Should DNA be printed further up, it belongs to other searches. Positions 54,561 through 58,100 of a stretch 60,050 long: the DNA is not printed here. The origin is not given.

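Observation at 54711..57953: Fused SIR2-APAZ-MID-PIWI short Argonaute with inactive PIWI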

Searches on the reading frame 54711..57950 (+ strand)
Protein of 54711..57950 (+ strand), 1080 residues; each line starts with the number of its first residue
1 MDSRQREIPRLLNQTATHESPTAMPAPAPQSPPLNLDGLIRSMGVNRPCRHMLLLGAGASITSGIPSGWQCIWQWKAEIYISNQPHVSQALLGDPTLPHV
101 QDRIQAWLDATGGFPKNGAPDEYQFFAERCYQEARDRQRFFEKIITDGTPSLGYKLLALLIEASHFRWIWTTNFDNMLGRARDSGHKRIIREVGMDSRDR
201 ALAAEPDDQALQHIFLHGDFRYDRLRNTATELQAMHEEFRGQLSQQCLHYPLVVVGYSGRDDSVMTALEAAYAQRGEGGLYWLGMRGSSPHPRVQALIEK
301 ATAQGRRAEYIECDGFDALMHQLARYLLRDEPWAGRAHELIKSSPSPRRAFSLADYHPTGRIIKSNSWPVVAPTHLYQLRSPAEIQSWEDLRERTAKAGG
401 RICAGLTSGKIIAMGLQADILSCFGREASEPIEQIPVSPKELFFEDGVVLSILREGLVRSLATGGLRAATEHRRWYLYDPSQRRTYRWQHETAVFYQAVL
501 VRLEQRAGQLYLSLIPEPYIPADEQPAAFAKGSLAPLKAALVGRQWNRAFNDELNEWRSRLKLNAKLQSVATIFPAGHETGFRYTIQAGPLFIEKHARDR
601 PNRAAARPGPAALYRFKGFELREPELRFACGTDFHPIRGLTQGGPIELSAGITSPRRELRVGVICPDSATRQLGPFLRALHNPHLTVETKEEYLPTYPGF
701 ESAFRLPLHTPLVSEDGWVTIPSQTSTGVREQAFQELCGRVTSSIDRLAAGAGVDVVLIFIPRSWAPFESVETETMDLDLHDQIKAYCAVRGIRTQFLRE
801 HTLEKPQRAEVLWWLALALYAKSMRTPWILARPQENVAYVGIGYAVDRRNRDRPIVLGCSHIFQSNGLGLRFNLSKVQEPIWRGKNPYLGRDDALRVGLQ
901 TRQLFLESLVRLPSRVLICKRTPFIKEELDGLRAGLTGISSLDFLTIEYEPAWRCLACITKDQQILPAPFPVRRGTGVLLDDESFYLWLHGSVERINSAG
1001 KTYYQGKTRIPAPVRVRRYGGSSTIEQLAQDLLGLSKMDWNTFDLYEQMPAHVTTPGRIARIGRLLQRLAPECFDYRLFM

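Call 3: search_protein_families(library=pfam, proteins=[window:54711-57950:+], max_evalue=0.1)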
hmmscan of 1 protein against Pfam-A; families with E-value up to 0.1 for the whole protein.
window:54711-57950:+ (1080 aa): 1 family
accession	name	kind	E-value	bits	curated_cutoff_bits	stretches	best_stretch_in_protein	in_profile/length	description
PF13289.12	SIR2_2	-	2.9e-11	44.1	24.5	1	169-288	3-124/141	SIR2-like domain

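Call 4: search_protein_families(library=padloc, proteins=[window:54711-57950:+], max_evalue=0.1)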
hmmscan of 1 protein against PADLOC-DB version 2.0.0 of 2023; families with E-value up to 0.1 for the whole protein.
window:54711-57950:+ (1080 aa): 23 families
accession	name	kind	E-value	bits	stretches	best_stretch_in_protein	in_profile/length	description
PDLC02384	pAgo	-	0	1019.9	1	34-1080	5-1030/1030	-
PDLC02420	Aga_SIR2-PNTD1-PNTD2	-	9.1e-197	654.4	1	38-1080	8-1010/1010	Class I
PDLC02419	Aga_SIR2-PNTD1-PNTD2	-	6.3e-104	346.7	1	47-569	4-530/558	Class I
PDLC02377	pAgo_I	-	3.6e-103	343.8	1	620-1080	10-457/457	Class I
PDLC02436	pAgo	-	2.2e-102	341.3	1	619-1079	8-459/460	-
PDLC02401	Aga_SIR2-PNTD1-PNTD2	-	4e-82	274.7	1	72-571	2-500/524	Class I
PDLC02376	pAgo_I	-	2.1e-51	173.5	1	620-1080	5-455/455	Class I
PDLC02402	Aga_SIR2-PNTD1-PNTD2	-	1e-32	111.2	1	50-322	14-284/876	Class I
PDLC02378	pAgo_I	-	4.3e-32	109.6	2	773-1053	192-466/493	Class I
PDLC02392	pAgo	-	6.2e-24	82.5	1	776-1062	50-327/346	-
PDLC05061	PDC-S65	-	6.2e-19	66.7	1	48-325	30-288/592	-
PDLC05060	PDC-S65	-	1.3e-13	48.7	1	149-324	30-195/503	-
PDLC02397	pAgo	-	1.3e-10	38.8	1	720-878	267-411/578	-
PDLC02379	pAgo_II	-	4.8e-10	36.5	1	620-868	289-512/724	Class II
PDLC02418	Aga_SIR2-Kinase-PNTD1-PNTD2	-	6.6e-09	32.5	1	210-321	29-142/756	Class I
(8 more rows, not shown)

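Call 5: search_protein_families(library=ncbifam, proteins=[window:54711-57950:+], max_evalue=0.1)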
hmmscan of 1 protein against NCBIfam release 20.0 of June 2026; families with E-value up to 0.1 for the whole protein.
window:54711-57950:+ (1080 aa): 0 families

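Call 6: search_solved_structures(query=window:54711-57950:+, max_evalue=0.01, show_alignments=3)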
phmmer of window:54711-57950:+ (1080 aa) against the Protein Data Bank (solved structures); distinct sequences matched with E-value up to 0.01: 14.
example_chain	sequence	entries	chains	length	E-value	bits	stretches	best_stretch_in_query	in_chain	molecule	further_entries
8in8_C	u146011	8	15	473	2.6e-54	187.9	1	622-1080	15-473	Piwi domain protein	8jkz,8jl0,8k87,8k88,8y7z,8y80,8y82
8jkz_A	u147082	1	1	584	2.2e-39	138.5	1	50-437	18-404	Sir2 superfamily protein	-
8jl0_A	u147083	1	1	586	2.3e-39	138.4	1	50-437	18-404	Sir2 superfamily protein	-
8in8_B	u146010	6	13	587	2.3e-39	138.4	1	50-437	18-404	Sir2 superfamily protein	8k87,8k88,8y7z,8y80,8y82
9qbl_B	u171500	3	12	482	1.3e-20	76.4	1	799-1064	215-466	Protein argonaute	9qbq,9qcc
9qbp_B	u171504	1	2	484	5.7e-16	61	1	796-1065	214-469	Protein argonaute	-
9om4_B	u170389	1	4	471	4e-14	54.9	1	776-1051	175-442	Prokaryotic argonaute MID-PIWI family protein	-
9jsb_A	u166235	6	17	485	8e-14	53.9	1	809-1065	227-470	Ago | pAgo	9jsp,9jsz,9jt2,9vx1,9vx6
8ifk_B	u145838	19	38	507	3.7e-12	48.4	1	771-1054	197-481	Piwi domain-containing protein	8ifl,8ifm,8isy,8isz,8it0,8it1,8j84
8j8h_A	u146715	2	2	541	4.3e-12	48.1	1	771-1054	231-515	Piwi domain-containing protein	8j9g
8fex_B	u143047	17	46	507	1.4e-10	43.1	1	770-1053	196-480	short pAgo | Piwi domain-containing protein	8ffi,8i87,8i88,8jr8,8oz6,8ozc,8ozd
8j7s_A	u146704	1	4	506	1.5e-10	43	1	770-1051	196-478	Piwi domain-containing protein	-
8qlo_B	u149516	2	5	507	9.1e-10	40.4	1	773-1062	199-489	Short prokaryotic Argonaute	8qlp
8znj_A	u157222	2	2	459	0.0059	17.9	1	776-957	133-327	Piwi domain-containing protein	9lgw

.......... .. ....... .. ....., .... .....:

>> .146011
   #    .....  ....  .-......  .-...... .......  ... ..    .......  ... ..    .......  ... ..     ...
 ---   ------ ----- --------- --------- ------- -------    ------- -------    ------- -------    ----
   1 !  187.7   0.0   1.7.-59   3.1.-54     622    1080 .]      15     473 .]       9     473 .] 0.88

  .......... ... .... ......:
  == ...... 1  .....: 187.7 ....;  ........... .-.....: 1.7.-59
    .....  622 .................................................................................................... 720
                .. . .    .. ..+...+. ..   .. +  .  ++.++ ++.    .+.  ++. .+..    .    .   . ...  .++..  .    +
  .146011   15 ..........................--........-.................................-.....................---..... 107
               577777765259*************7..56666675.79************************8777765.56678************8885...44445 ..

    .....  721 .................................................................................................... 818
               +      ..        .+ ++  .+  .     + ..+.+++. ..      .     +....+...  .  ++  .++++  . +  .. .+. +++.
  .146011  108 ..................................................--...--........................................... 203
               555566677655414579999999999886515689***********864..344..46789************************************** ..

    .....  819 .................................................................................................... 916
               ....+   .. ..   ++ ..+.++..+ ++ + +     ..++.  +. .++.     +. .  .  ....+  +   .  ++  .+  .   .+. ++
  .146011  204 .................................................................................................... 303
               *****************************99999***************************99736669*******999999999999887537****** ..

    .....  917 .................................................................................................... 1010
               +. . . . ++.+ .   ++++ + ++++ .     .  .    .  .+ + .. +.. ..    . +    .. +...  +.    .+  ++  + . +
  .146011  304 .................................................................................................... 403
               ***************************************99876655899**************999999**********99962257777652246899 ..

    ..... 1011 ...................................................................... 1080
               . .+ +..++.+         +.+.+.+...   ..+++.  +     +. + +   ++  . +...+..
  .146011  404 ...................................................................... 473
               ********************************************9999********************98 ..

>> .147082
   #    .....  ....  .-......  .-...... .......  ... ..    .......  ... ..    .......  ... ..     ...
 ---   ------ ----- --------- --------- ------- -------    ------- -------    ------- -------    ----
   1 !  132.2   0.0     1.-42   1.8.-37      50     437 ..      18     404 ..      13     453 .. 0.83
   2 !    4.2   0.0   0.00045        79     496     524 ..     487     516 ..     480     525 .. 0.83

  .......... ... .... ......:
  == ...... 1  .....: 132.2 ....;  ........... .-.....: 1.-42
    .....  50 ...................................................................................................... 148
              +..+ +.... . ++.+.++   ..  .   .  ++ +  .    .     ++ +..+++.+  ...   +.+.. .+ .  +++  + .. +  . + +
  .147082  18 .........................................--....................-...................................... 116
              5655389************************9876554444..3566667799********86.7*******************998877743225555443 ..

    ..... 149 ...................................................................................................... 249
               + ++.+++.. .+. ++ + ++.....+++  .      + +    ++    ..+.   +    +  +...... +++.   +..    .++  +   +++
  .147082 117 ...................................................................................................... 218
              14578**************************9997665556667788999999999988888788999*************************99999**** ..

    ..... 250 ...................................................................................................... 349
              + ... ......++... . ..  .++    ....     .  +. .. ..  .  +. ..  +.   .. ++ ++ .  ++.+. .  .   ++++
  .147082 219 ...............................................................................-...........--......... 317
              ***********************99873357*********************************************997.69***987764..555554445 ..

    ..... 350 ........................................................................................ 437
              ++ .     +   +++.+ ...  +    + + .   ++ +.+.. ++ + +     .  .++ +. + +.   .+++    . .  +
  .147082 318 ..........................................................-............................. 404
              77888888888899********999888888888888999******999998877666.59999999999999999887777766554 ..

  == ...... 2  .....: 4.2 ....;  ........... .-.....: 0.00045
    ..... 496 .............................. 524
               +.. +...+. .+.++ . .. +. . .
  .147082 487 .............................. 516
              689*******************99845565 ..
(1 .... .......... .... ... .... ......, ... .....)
